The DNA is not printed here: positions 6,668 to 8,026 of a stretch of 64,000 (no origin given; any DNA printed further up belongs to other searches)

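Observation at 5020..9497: Five-gene translationally coupled operon predicted to make a C-methyl-branched sugar from a UDP-4-keto-pentose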

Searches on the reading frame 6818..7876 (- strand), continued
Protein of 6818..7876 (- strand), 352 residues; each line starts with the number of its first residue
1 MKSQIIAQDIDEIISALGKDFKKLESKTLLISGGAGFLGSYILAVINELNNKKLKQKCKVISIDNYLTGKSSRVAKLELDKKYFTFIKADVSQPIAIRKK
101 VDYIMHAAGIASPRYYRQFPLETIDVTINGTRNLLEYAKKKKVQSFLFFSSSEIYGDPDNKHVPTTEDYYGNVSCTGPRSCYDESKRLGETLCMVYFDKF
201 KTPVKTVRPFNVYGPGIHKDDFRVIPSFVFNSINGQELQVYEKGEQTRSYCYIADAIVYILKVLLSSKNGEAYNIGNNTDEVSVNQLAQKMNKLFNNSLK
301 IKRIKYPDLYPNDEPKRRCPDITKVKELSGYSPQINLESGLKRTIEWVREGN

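Call 48: search_protein_families(library=ncbifam, proteins=[L065:10190-11614:+, L082:10349-11623:+, L029:9998-11317:+, L029:911-2302:+, L008:2954-4159:+, L009:94-1449:+, L020:989-2257:+, L058:2425-3714:+, L028:3977-5350:+, L070:10747-12105:+], max_evalue=1e-30)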
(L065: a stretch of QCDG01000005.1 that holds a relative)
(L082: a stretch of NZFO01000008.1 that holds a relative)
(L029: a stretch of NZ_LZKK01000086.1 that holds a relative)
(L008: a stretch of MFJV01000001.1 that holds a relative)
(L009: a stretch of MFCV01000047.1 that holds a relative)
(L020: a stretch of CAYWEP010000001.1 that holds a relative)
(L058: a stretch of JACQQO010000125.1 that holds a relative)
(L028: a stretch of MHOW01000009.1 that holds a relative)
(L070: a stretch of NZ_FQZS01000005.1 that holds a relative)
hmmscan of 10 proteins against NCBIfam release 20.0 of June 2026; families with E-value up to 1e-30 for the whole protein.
L065:10190-11614:+ (474 aa): 5 families
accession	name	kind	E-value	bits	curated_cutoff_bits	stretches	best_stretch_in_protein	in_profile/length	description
TIGR03026.1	NDP-sugDHase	subfamily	2.2e-103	346.2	189.8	1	12-449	2-412/413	nucleotide sugar dehydrogenase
NF047673.2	TeichurnBiosyTuaD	equivalog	4.7e-97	325.9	700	1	10-469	1-431/439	UDP-glucose 6-dehydrogenase TuaD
NF041297.1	UDPGDh_AglM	equivalog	2.9e-77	260.4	670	1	12-455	2-420/429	UDP-glucose 6-dehydrogenase AglM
NF008286.0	PRK11064.1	equivalog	2e-40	138.7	459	1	10-438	3-410/420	UDP-N-acetyl-D-mannosamine dehydrogenase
NF040825.1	UDPMaNacDH_Arch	equivalog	9.8e-36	123.5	750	1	12-454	2-403/418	UDP-N-acetyl-D-mannosamine dehydrogenase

L082:10349-11623:+ (424 aa): 5 families
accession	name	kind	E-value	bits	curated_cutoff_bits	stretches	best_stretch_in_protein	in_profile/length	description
NF011729.0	PRK15182.1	equivalog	7.5e-118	394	592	1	1-410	1-416/425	Vi polysaccharide biosynthesis UDP-N-acetylglucosamine C-6 dehydrogenase TviB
TIGR03026.1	NDP-sugDHase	subfamily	5.7e-110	367.9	189.8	1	8-405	2-410/413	nucleotide sugar dehydrogenase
NF008286.0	PRK11064.1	equivalog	1.6e-54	185.1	459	1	8-411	5-420/420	UDP-N-acetyl-D-mannosamine dehydrogenase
NF040825.1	UDPMaNacDH_Arch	equivalog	5.2e-51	173.8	750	1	8-403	2-395/418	UDP-N-acetyl-D-mannosamine dehydrogenase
NF041297.1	UDPGDh_AglM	equivalog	1.6e-37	129.5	670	1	63-390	62-400/429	UDP-glucose 6-dehydrogenase AglM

L029:9998-11317:+ (439 aa): 6 families
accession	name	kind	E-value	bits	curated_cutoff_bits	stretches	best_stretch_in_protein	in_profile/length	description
NF047673.2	TeichurnBiosyTuaD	equivalog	1.5e-154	515.4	700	1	1-438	1-431/439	UDP-glucose 6-dehydrogenase TuaD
TIGR03026.1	NDP-sugDHase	subfamily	4e-134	447.4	189.8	1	3-419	2-413/413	nucleotide sugar dehydrogenase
NF041297.1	UDPGDh_AglM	equivalog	1.3e-109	367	670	1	3-433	2-425/429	UDP-glucose 6-dehydrogenase AglM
NF008286.0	PRK11064.1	equivalog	3.3e-52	177.5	459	1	3-406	5-408/420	UDP-N-acetyl-D-mannosamine dehydrogenase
NF040825.1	UDPMaNacDH_Arch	equivalog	4.4e-52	177.4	750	1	3-438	2-415/418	UDP-N-acetyl-D-mannosamine dehydrogenase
NF011631.0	PRK15057.1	equivalog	2.5e-36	125.6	757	1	2-304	1-293/388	UDP-glucose 6-dehydrogenase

L029:911-2302:+ (463 aa): 4 families
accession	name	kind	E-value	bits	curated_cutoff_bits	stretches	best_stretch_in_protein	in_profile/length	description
TIGR03026.1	NDP-sugDHase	subfamily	1.2e-78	264.7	189.8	1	52-424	2-395/413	nucleotide sugar dehydrogenase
NF040825.1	UDPMaNacDH_Arch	equivalog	1.3e-46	159.3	750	1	52-424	2-381/418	UDP-N-acetyl-D-mannosamine dehydrogenase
NF041297.1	UDPGDh_AglM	equivalog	5.8e-34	117.7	670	1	53-391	3-357/429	UDP-glucose 6-dehydrogenase AglM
NF008286.0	PRK11064.1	equivalog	1.2e-33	116.3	459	1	51-423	4-402/420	UDP-N-acetyl-D-mannosamine dehydrogenase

L008:2954-4159:+ (401 aa): 6 families
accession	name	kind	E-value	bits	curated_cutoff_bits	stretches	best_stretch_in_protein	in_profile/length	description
TIGR03026.1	NDP-sugDHase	subfamily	4.7e-99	331.9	189.8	1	50-383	59-413/413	nucleotide sugar dehydrogenase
NF040825.1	UDPMaNacDH_Arch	equivalog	4.7e-67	226.7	750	1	16-386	2-402/418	UDP-N-acetyl-D-mannosamine dehydrogenase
NF008286.0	PRK11064.1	equivalog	7.2e-51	173.1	459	1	15-375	4-410/420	UDP-N-acetyl-D-mannosamine dehydrogenase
NF011729.0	PRK15182.1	equivalog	3.6e-49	167.7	592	1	63-364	72-391/425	Vi polysaccharide biosynthesis UDP-N-acetylglucosamine C-6 dehydrogenase TviB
NF047673.2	TeichurnBiosyTuaD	equivalog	3.6e-35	122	700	1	53-390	63-419/439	UDP-glucose 6-dehydrogenase TuaD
NF041297.1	UDPGDh_AglM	equivalog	5.4e-31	108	670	0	58-384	65-416/429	UDP-glucose 6-dehydrogenase AglM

L009:94-1449:+ (451 aa): 6 families
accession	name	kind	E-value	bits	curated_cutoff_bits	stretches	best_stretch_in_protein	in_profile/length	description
TIGR03026.1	NDP-sugDHase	subfamily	6.1e-122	407.3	189.8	1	1-432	1-413/413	nucleotide sugar dehydrogenase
NF041297.1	UDPGDh_AglM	equivalog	2.4e-113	379.3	670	1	1-448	1-427/429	UDP-glucose 6-dehydrogenase AglM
NF047673.2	TeichurnBiosyTuaD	equivalog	1.1e-107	360.9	700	1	2-450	3-430/439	UDP-glucose 6-dehydrogenase TuaD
NF040825.1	UDPMaNacDH_Arch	equivalog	2.5e-56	191.3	750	1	1-450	1-414/418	UDP-N-acetyl-D-mannosamine dehydrogenase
NF008286.0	PRK11064.1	equivalog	1.8e-42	145.5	459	1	2-431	5-416/420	UDP-N-acetyl-D-mannosamine dehydrogenase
NF011631.0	PRK15057.1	equivalog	1.6e-34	119.7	757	1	1-372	1-340/388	UDP-glucose 6-dehydrogenase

L020:989-2257:+ (422 aa): 5 families
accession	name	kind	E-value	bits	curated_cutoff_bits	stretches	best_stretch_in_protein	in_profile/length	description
TIGR03026.1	NDP-sugDHase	subfamily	1.7e-103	346.6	189.8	1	15-404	2-413/413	nucleotide sugar dehydrogenase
NF040825.1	UDPMaNacDH_Arch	equivalog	9.3e-67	225.7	750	1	15-419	2-415/418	UDP-N-acetyl-D-mannosamine dehydrogenase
NF011729.0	PRK15182.1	equivalog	4.8e-55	187.1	592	1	14-385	7-391/425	Vi polysaccharide biosynthesis UDP-N-acetylglucosamine C-6 dehydrogenase TviB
NF008286.0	PRK11064.1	equivalog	4e-51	173.9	459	1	14-393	4-407/420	UDP-N-acetyl-D-mannosamine dehydrogenase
NF047673.2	TeichurnBiosyTuaD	equivalog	1e-32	113.9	700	1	16-367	4-365/439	UDP-glucose 6-dehydrogenase TuaD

L058:2425-3714:+ (429 aa): 6 families
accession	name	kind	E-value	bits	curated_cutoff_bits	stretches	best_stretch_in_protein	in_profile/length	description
NF047673.2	TeichurnBiosyTuaD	equivalog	1.8e-165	551.3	700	1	2-429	3-431/439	UDP-glucose 6-dehydrogenase TuaD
TIGR03026.1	NDP-sugDHase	subfamily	6.1e-140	466.6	189.8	1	1-410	1-413/413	nucleotide sugar dehydrogenase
NF041297.1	UDPGDh_AglM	equivalog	3.2e-113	378.9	670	1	1-424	1-425/429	UDP-glucose 6-dehydrogenase AglM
NF040825.1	UDPMaNacDH_Arch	equivalog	1.5e-54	185.5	750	1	1-429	1-415/418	UDP-N-acetyl-D-mannosamine dehydrogenase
NF008286.0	PRK11064.1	equivalog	7.6e-49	166.4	459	1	2-410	5-417/420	UDP-N-acetyl-D-mannosamine dehydrogenase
NF011631.0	PRK15057.1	equivalog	9.8e-39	133.5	757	1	1-351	1-338/388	UDP-glucose 6-dehydrogenase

L028:3977-5350:+ (457 aa): 6 families
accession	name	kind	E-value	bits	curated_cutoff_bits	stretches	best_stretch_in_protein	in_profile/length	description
TIGR03026.1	NDP-sugDHase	subfamily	1.6e-132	442.2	189.8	1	1-432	1-413/413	nucleotide sugar dehydrogenase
NF041297.1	UDPGDh_AglM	equivalog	2.8e-128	428.5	670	1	1-445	1-426/429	UDP-glucose 6-dehydrogenase AglM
NF047673.2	TeichurnBiosyTuaD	equivalog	4.1e-123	411.8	700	1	2-448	3-428/439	UDP-glucose 6-dehydrogenase TuaD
NF040825.1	UDPMaNacDH_Arch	equivalog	1.8e-64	218.1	750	1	1-451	1-417/418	UDP-N-acetyl-D-mannosamine dehydrogenase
NF008286.0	PRK11064.1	equivalog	1.6e-46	158.8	459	1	2-422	5-411/420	UDP-N-acetyl-D-mannosamine dehydrogenase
NF011631.0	PRK15057.1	equivalog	2.1e-36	125.9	757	1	1-374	1-342/388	UDP-glucose 6-dehydrogenase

L070:10747-12105:+ (452 aa): 6 families
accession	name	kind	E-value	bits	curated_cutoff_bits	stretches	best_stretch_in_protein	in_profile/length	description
NF041297.1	UDPGDh_AglM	equivalog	2.5e-125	418.8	670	1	1-446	1-427/429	UDP-glucose 6-dehydrogenase AglM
TIGR03026.1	NDP-sugDHase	subfamily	6.6e-123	410.5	189.8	1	1-428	1-411/413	nucleotide sugar dehydrogenase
NF047673.2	TeichurnBiosyTuaD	equivalog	7.3e-122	407.6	700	1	2-448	3-430/439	UDP-glucose 6-dehydrogenase TuaD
NF040825.1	UDPMaNacDH_Arch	equivalog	1.7e-57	195.2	750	1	1-434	1-403/418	UDP-N-acetyl-D-mannosamine dehydrogenase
NF008286.0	PRK11064.1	equivalog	3.7e-44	151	459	1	2-417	5-408/420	UDP-N-acetyl-D-mannosamine dehydrogenase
NF011631.0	PRK15057.1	equivalog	5.1e-33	114.7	757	1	1-373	1-343/388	UDP-glucose 6-dehydrogenase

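Call 50: list_cluster_members(proteins=[P0001, P0121, P0090])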
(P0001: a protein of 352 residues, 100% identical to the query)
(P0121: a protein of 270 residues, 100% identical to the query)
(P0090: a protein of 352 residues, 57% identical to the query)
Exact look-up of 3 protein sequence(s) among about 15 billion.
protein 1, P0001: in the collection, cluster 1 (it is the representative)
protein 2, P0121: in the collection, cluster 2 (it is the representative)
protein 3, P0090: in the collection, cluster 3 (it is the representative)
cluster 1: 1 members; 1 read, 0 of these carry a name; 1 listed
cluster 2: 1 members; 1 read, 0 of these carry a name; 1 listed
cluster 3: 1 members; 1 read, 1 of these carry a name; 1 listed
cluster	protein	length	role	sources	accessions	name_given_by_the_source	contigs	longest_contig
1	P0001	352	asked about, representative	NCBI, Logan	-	-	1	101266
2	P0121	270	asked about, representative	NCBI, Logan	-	-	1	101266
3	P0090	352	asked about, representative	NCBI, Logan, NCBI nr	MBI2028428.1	MAG: NAD-dependent epimerase/dehydratase family protein [Candidatus Levybacteria ... | NAD-dependent epimerase/dehydratase family protein [Candidatus Levybacteria bacterium]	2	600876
